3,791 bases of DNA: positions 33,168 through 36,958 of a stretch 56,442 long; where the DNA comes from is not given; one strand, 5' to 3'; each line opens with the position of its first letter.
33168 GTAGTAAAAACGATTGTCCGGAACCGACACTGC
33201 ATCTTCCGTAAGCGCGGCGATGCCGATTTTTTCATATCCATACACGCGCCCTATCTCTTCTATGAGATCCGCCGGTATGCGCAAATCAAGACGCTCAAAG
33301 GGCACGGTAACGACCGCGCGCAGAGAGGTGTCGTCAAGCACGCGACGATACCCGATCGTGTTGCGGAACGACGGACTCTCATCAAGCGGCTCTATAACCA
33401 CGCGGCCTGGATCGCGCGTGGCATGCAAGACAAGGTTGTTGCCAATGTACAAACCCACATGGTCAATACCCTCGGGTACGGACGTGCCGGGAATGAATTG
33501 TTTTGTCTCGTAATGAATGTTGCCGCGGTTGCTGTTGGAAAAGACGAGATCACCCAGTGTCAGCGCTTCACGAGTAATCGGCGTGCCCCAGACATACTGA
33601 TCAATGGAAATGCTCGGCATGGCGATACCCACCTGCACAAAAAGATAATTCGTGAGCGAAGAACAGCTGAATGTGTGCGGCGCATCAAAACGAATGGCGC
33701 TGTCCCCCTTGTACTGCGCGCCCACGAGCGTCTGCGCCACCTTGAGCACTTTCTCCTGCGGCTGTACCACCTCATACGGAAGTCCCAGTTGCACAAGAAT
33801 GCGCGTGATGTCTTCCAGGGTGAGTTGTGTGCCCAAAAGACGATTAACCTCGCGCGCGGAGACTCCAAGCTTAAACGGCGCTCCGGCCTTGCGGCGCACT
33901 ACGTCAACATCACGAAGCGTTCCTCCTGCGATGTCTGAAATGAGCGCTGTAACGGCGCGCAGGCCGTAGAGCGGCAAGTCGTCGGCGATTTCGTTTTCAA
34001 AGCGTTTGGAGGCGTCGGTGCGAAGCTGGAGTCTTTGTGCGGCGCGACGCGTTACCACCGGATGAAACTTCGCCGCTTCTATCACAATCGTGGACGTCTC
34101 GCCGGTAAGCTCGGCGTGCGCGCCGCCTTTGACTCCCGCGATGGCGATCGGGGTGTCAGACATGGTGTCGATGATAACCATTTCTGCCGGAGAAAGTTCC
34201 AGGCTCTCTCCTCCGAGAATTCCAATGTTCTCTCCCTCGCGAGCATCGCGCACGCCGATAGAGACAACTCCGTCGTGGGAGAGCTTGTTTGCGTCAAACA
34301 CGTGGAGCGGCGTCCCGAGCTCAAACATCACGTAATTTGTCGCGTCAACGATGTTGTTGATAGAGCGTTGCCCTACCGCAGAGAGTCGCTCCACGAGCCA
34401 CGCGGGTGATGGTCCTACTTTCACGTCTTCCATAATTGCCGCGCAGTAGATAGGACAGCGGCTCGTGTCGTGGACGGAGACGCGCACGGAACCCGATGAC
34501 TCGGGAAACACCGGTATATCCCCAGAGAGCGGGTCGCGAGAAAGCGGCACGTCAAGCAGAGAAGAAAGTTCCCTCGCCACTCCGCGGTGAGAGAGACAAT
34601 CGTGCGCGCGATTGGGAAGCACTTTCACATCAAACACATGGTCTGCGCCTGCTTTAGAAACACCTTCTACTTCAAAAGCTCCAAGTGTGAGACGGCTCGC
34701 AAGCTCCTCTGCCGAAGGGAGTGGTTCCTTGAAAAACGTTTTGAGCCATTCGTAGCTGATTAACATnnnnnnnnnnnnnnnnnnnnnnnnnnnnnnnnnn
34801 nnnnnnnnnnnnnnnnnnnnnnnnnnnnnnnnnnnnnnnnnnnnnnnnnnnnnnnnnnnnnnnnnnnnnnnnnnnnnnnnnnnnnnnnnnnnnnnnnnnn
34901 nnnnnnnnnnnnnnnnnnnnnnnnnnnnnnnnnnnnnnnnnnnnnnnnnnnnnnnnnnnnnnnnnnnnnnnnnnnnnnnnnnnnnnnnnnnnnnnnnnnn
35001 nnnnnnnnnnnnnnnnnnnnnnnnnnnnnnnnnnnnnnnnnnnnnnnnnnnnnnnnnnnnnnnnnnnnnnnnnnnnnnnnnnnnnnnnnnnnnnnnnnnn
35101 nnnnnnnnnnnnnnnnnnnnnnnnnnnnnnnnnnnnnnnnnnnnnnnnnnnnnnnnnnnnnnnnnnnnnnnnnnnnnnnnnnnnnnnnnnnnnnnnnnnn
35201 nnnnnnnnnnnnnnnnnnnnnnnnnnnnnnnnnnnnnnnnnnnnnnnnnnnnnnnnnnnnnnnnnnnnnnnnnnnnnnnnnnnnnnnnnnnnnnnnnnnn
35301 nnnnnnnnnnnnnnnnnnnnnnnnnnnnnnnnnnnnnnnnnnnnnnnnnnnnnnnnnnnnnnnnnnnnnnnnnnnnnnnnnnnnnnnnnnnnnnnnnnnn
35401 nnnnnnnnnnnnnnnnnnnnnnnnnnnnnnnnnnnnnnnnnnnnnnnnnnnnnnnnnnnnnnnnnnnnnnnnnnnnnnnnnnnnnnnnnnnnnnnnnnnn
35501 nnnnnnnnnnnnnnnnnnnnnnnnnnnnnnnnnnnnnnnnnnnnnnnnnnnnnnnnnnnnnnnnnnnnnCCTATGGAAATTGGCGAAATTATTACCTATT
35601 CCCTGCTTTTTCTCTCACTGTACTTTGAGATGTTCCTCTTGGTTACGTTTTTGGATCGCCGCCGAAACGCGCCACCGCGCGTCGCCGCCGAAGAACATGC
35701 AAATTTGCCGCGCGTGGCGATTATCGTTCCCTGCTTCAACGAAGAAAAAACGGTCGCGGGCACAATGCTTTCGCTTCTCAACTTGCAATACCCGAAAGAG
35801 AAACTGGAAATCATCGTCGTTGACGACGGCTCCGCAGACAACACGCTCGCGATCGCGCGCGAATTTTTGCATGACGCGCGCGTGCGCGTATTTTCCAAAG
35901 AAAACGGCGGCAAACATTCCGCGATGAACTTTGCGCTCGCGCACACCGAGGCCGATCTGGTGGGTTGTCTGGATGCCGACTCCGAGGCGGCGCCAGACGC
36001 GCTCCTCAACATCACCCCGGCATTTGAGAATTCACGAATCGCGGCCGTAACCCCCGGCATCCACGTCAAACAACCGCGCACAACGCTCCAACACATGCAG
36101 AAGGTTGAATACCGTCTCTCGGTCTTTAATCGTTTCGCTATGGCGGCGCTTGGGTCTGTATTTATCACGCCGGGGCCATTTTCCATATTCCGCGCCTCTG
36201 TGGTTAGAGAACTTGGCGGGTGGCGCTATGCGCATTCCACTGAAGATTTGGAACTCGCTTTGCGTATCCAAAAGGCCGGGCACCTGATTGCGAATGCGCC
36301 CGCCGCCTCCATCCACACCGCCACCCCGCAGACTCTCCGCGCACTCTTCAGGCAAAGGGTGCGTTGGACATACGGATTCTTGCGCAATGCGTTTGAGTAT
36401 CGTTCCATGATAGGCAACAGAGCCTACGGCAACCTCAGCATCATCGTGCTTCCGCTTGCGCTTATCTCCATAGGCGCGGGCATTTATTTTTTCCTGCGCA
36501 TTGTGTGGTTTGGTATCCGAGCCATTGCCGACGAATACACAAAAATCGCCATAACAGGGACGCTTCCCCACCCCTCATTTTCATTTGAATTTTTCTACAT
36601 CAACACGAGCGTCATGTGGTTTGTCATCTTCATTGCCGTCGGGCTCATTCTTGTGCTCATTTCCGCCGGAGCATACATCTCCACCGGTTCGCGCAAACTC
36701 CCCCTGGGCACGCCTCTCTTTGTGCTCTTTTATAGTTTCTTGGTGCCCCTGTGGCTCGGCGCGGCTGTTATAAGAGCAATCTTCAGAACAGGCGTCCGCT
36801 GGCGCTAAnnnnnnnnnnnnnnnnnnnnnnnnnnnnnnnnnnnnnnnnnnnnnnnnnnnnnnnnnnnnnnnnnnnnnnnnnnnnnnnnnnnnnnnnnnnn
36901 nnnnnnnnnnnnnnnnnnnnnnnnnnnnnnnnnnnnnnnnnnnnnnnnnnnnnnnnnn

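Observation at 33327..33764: NlpC/P60-like papain-fold hydrolase domain inserted in the B5 domain of PheT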

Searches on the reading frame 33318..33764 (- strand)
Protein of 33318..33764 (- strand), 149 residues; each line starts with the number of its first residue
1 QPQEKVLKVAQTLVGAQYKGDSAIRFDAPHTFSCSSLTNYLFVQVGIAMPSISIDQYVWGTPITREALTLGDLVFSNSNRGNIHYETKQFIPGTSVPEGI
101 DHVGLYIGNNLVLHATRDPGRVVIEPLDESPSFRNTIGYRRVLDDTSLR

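Call 3: search_protein_families(library=pfam, proteins=[window:33318-33764:-], max_evalue=1)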
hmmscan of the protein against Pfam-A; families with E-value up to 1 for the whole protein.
seq(149 aa): 2 families
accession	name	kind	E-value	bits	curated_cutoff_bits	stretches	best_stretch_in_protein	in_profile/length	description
PF00877.26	NLPC_P60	-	5.6e-14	52.4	23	1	29-141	11-105/105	NlpC/P60 family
PF05708.18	Peptidase_C92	-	0.015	15.8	27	1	70-129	4-49/166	Permuted papain-like amidase enzyme, YaeF/YiiX, C92 family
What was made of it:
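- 33312..33767 (-): Inserted NlpC/P60 (C40) domain, residues 334-485. It lies between B5 strand beta2 (residues 331-334) and strand beta3 (483-487). The insert alone scores 52.4 bits to PF00877 (call 3).
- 33342..33680 (-): Pfam NLPC_P60 core match (residues 363-475). Call 3.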

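Call 4: search_protein_families(library=ncbifam, proteins=[window:33318-33764:-], max_evalue=1)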
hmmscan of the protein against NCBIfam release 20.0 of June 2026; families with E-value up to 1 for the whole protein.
seq(149 aa): 8 families
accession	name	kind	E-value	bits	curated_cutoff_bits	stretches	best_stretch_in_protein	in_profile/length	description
NF033742.1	NlpC_p60_RipB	exception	1.1e-10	41.5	335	1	31-128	114-192/206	NlpC/P60 family peptidoglycan endopeptidase RipB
NF010495.0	PRK13914.1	equivalog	7.5e-10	38.4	647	1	27-115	386-456/481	invasion associated endopeptidase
NF038345.1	wall_hydro_RipC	exception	9.1e-09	35.2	425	1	5-133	253-357/362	peptidoglycan hydrolase RipC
NF033743.1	NlpC_inact_RipD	exception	1.1e-07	31.5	215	1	31-76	92-137/181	NlpC/P60 family peptidoglycan-binding protein RipD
NF008096.1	PRK10838.1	equivalog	2.1e-07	30.9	186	2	30-81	91-143/189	bifunctional murein DD-endopeptidase/murein LD-carboxypeptidase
NF046048.1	NlpC_P60_DIP1281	equivalog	1.1e-06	27.7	517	1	32-76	498-542/587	DIP1281 family NlpC/P60 protein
NF033741.1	NlpC_p60_RipA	exception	2.8e-06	26.6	625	1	31-127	365-442/457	NlpC/P60 family peptidoglycan endopeptidase RipA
NF040678.1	EntFM_CwpFM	equivalog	0.0025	16.9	720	1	6-140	315-428/430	enterotoxin EntFM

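Call 6: search_solved_structures(query=window:33318-33764:-, max_evalue=0.01, show_alignments=3)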
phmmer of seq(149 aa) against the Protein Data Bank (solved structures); distinct sequences matched with E-value up to 0.01: 28.
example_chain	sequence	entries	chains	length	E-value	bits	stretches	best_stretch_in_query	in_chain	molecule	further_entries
7cfl_A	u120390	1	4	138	7.7e-13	51.8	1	5-143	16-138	Putative cell wall hydrolase phosphatase-associated protein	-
4xcm_A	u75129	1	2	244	4.1e-09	39.7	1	99-143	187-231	Cell wall-binding endopeptidase-related protein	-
3i86_A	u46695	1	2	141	1.5e-08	37.9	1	31-76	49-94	Putative uncharacterized protein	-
3pbi_A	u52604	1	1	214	9.3e-08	35.3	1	31-78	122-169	INVASION PROTEIN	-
8v3w_H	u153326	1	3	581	8.3e-07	32.2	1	27-77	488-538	Hub-Hydrolase (CD1368)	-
8er5_A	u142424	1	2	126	8.1e-06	29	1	9-75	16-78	NlpC/P60 domain-containing protein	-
9ubf_A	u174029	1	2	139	8.6e-06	29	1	29-119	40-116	Cell wall hydrolase Tn916-like,CTn7-Orf16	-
8idc_E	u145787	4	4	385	1e-05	28.7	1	6-80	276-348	NlpC/P60 family protein | Probable endopeptidase MT2245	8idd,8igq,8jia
2k1g_A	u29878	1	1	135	1.7e-05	28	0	102-143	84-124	Lipoprotein spr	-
8xud_I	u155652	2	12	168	3.1e-05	27.1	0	102-134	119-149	Murein DD-endopeptidase MepS/Murein LD-carboxypeptidase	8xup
4hpe_A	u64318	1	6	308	6.5e-05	26.1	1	29-119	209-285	Putative cell wall hydrolase Tn916-like,CTn1-Orf17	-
2xiv_A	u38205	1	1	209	7.9e-05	25.8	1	31-83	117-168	HYPOTHETICAL INVASION PROTEIN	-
3pbc_A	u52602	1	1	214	8.5e-05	25.7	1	31-79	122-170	INVASION PROTEIN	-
3ne0_A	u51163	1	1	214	8.5e-05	25.7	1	31-79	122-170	Resuscitation promoting factor Interacting Protein A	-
7v6s_A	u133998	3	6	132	9.7e-05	25.5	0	101-134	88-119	Murein DD-endopeptidase MepS/Murein LD-carboxypeptidase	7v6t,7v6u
3h41_A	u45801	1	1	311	0.0001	25.5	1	31-141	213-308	NLP/P60 family protein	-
4fdy_A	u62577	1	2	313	0.00014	25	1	30-83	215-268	Similar to lipoprotein, NLP/P60 family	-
2hbw_A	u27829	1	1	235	0.00042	23.5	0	31-78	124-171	NLP/P60 protein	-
8ev4_A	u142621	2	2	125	0.0066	19.6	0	5-61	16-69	Clan CA, family C40, NlpC/P60 superfamily cysteine peptidase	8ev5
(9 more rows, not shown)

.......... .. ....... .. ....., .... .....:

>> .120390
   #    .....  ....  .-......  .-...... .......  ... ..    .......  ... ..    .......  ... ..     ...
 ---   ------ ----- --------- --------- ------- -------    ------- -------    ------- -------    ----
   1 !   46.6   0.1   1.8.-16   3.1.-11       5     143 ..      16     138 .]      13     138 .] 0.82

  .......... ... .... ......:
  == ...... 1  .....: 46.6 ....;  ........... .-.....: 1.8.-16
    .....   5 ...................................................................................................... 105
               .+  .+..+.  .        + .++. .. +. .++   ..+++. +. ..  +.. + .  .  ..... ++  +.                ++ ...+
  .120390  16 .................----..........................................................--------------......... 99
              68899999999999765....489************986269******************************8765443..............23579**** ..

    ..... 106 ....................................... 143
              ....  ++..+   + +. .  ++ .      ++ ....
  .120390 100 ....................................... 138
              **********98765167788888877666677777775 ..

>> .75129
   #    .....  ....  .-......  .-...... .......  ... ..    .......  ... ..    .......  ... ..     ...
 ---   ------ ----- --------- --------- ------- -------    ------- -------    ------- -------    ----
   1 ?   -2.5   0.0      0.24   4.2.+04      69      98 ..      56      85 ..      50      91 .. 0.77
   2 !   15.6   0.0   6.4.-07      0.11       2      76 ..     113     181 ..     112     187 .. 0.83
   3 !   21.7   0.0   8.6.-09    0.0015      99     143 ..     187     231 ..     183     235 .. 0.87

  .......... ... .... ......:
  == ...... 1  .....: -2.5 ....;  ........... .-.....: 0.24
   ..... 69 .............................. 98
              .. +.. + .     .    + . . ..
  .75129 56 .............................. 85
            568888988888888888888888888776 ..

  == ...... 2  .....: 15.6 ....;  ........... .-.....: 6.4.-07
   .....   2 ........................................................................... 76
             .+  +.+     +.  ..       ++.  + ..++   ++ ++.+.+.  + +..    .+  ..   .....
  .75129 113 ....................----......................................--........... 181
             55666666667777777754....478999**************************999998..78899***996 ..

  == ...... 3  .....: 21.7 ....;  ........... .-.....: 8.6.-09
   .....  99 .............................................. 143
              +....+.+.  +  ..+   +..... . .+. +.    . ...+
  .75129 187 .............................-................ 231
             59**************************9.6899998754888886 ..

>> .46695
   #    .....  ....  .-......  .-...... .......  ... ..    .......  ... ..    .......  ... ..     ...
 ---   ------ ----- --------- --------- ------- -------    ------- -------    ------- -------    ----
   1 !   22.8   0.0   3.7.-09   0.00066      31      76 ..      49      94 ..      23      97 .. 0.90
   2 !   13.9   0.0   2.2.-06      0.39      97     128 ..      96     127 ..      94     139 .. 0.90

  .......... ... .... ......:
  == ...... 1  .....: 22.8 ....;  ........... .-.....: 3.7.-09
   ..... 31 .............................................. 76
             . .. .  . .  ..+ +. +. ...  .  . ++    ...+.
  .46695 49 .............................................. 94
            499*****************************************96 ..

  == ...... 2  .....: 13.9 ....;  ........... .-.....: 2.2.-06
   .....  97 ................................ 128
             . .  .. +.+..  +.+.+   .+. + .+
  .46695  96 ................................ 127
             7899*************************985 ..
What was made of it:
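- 33663..33665 (-): Catalytic Cys368. Aligns with the catalytic Cys of solved NlpC/P60 domains (call 6).
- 33468..33536 (-): Family-specific enlarged loop or hairpin between 'GDLVF' and the catalytic His (residues 411-433; consensus .....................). About 14 residues longer than in 7cfl (call 6).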

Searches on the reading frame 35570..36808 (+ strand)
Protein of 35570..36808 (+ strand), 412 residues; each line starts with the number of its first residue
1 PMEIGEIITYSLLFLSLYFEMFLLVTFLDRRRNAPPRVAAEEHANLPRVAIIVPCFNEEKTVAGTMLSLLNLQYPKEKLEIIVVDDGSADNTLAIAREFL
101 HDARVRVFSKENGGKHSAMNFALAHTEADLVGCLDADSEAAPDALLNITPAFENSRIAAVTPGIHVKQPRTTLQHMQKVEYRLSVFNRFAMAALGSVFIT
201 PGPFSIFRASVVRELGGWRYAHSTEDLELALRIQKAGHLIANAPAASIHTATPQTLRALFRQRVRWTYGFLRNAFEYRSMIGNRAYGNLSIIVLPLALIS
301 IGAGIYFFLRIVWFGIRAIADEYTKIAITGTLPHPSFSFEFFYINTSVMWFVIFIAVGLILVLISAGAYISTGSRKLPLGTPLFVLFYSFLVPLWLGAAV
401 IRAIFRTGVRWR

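Call 71: search_protein_families(library=pfam, proteins=[window:35570-36808:+], max_evalue=0.00001)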
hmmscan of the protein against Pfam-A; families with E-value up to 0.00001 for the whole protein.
window:35570-36808:+ (412 aa): 6 families
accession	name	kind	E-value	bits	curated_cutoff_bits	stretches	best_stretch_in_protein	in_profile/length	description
PF13641.12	Glyco_tranf_2_3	-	1.5e-33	117.2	27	1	47-269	1-230/230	Glycosyltransferase like family 2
PF00535.33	Glycos_transf_2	-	1.9e-32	113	23.3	1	51-215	2-167/168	Glycosyl transferase family 2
PF13632.12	Glyco_trans_2_3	-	3.7e-24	86.1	27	1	133-309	4-188/198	Glycosyl transferase family group 2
PF13506.12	Glyco_transf_21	-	9.1e-10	38.7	21.7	1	115-267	18-173/174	Glycosyl transferase family 21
PF10111.15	Glyco_tranf_2_2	-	7.2e-09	36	27.3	1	51-257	2-223/276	Glycosyltransferase like family 2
PF03142.21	Chitin_synth_2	-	2.1e-06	27.1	27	0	129-212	203-289/527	Chitin synthase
